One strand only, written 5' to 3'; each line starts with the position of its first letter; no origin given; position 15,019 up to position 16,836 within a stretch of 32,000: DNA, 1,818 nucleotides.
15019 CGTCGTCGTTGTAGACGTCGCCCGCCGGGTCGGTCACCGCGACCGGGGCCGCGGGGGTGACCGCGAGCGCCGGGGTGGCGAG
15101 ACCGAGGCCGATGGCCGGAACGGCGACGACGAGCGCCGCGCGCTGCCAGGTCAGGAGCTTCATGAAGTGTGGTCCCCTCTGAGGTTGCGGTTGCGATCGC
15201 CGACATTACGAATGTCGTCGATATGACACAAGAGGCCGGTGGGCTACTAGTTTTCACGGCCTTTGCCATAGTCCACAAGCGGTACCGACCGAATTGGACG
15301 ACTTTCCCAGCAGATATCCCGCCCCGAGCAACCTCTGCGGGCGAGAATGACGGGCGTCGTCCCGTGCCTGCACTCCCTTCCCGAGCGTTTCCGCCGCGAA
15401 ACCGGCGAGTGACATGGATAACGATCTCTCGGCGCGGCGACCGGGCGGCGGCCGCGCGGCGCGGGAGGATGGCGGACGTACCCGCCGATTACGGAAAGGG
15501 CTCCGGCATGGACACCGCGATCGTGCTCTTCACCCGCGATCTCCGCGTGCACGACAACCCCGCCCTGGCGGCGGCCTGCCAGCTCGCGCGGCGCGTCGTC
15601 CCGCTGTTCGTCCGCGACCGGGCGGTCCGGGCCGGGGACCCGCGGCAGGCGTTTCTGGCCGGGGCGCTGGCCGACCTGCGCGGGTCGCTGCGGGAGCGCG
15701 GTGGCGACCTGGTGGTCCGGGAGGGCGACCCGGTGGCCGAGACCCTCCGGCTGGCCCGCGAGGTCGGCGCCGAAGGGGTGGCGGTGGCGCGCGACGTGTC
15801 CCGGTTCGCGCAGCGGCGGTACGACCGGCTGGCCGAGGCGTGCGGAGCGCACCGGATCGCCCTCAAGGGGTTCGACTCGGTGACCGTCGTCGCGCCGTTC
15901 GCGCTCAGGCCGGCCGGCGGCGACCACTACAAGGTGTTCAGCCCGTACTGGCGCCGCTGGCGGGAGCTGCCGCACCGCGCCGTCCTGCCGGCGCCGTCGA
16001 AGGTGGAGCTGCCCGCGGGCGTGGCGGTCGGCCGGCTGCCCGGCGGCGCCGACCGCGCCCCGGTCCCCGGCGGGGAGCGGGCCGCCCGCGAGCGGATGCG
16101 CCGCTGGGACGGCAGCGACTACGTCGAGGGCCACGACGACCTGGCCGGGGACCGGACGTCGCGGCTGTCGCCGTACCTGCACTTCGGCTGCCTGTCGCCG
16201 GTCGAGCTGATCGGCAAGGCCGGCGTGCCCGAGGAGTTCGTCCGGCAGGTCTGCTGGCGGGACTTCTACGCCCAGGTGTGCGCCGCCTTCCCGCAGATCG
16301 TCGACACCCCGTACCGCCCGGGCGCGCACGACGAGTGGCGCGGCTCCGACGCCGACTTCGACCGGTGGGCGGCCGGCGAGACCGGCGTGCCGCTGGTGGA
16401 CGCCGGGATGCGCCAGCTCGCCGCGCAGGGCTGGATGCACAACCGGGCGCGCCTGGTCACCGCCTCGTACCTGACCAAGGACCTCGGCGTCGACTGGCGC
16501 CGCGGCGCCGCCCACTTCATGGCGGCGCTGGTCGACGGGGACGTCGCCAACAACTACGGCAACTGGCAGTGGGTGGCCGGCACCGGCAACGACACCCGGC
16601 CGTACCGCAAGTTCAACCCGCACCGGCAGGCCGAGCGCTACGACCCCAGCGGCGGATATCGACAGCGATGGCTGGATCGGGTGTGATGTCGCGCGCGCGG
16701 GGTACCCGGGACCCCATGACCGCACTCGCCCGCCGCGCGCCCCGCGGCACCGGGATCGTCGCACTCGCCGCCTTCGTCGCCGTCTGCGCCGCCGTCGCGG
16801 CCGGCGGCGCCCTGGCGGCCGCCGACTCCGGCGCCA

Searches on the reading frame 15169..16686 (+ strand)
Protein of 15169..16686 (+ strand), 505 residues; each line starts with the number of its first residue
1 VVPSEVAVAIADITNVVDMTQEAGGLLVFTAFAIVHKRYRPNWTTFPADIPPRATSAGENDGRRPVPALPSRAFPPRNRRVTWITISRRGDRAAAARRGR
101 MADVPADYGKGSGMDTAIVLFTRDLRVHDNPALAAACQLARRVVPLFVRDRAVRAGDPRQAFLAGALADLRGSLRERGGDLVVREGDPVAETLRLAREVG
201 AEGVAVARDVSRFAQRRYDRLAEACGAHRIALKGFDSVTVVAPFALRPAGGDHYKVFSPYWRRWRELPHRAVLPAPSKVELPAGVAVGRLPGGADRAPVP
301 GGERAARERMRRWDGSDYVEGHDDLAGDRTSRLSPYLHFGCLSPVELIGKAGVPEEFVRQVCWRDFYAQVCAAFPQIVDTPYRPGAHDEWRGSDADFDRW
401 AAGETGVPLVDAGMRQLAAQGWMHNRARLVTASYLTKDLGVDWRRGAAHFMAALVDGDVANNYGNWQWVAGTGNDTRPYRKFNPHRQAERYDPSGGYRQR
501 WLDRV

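Call 30: search_protein_families(library=pfam, proteins=[window:15169-16686:+], max_evalue=0.001)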
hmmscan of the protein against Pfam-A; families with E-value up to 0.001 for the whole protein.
window:15169-16686:+ (505 aa): 2 families
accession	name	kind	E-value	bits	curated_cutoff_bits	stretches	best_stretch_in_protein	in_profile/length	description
PF03441.19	FAD_binding_7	-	6.4e-57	192.7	27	1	357-503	1-151/203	FAD binding domain of DNA photolyase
PF00875.24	DNA_photolyase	-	9.2e-41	140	26.6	1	118-274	2-161/164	DNA photolyase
